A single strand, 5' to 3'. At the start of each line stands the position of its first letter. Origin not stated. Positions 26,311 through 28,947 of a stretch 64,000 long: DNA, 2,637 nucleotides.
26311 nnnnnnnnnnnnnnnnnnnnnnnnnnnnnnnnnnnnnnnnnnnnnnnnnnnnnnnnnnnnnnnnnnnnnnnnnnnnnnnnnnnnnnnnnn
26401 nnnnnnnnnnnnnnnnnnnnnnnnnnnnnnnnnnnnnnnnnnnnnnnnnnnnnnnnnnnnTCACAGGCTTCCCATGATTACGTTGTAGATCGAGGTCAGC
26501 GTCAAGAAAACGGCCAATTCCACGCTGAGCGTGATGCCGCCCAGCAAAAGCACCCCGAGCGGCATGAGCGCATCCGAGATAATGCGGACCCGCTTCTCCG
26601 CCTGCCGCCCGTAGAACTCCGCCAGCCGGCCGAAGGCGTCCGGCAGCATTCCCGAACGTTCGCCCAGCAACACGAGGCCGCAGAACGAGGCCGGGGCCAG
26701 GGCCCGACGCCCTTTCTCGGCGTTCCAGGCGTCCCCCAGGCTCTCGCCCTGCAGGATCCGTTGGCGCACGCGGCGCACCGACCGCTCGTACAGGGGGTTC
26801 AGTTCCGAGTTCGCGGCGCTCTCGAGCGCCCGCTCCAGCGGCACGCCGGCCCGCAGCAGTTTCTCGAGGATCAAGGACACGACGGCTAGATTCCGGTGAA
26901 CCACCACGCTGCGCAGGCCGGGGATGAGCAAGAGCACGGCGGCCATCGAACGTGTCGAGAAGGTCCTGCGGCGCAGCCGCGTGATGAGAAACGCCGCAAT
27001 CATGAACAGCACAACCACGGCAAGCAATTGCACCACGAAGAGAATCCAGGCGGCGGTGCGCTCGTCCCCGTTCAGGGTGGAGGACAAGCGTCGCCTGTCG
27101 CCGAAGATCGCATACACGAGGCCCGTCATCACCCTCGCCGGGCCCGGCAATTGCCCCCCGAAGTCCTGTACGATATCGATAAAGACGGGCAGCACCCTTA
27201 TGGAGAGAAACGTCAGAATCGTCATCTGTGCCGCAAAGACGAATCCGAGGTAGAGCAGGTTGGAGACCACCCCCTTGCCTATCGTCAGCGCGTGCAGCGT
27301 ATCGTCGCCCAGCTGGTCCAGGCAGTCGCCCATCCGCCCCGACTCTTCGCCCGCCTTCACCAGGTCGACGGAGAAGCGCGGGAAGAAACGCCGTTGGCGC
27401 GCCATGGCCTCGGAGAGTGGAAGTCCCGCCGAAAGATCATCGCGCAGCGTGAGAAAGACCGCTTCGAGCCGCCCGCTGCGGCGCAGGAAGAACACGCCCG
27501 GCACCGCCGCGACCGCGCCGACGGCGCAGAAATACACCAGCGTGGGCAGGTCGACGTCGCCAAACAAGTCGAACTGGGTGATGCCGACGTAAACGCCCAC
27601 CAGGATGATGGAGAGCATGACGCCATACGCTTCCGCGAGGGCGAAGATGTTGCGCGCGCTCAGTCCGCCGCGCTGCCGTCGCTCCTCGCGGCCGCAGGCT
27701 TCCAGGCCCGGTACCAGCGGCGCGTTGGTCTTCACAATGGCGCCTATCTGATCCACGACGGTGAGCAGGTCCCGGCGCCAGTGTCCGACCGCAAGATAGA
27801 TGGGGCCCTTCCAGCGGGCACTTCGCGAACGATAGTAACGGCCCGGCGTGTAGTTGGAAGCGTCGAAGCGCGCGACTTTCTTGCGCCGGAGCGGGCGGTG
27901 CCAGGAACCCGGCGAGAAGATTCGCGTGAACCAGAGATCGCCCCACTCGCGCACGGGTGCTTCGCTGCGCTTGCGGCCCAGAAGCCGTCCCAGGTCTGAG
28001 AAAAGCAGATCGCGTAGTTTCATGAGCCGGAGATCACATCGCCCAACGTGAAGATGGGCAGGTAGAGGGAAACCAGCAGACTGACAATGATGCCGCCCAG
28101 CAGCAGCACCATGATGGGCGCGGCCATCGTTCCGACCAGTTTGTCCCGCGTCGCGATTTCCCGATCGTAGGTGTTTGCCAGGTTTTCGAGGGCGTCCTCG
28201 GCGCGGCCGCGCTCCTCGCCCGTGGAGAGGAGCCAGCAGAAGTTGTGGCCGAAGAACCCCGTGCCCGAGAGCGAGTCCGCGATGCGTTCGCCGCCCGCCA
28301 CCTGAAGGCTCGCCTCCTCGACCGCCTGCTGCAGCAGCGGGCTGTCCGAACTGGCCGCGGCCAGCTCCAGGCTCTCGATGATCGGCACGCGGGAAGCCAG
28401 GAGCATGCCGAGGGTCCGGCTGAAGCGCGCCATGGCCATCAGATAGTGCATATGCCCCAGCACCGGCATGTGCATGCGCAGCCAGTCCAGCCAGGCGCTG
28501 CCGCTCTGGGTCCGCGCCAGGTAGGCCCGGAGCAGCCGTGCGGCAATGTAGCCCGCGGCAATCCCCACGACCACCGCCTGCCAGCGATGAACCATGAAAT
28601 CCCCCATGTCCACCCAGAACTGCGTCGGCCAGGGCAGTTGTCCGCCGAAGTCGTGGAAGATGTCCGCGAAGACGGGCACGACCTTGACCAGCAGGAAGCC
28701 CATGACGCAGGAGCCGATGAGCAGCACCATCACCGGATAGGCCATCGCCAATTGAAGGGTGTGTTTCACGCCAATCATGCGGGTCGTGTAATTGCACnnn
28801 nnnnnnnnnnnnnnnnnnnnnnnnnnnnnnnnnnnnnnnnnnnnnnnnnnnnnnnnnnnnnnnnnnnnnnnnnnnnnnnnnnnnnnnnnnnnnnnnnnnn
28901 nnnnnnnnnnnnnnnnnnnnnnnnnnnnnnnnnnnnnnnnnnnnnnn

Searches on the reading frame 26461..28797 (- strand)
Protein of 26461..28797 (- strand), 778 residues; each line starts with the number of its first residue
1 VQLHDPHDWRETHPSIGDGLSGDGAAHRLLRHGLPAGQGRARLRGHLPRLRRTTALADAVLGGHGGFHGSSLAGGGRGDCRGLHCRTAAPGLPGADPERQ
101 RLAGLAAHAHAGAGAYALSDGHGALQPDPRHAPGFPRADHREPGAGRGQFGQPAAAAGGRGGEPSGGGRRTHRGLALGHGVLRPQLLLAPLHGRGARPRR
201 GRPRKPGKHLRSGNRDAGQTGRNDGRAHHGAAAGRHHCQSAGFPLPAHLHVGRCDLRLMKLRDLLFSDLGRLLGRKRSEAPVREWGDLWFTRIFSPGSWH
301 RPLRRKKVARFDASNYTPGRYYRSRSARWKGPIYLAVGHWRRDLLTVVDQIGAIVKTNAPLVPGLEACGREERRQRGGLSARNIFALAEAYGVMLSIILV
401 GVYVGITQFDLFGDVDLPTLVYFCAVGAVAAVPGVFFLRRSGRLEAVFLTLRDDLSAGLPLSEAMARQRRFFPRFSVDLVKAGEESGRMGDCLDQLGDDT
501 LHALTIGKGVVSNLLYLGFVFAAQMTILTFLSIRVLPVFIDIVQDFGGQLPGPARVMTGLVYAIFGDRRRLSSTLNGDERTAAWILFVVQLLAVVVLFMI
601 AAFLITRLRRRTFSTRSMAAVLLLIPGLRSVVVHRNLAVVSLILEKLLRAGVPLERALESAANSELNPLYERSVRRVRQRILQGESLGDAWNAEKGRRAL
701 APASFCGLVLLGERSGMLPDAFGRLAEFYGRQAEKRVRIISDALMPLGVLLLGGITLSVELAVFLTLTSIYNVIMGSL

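Call 53: search_protein_families(library=pfam, proteins=[window:26461-28797:-], max_evalue=0.00001)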
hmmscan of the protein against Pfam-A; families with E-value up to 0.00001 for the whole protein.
window:26461-28797:- (778 aa): 1 family
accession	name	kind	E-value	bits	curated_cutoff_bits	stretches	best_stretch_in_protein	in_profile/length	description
PF00482.28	T2SSF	-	1.3e-28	99.9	25.2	2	647-765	8-124/125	Type II secretion system (T2SS), protein F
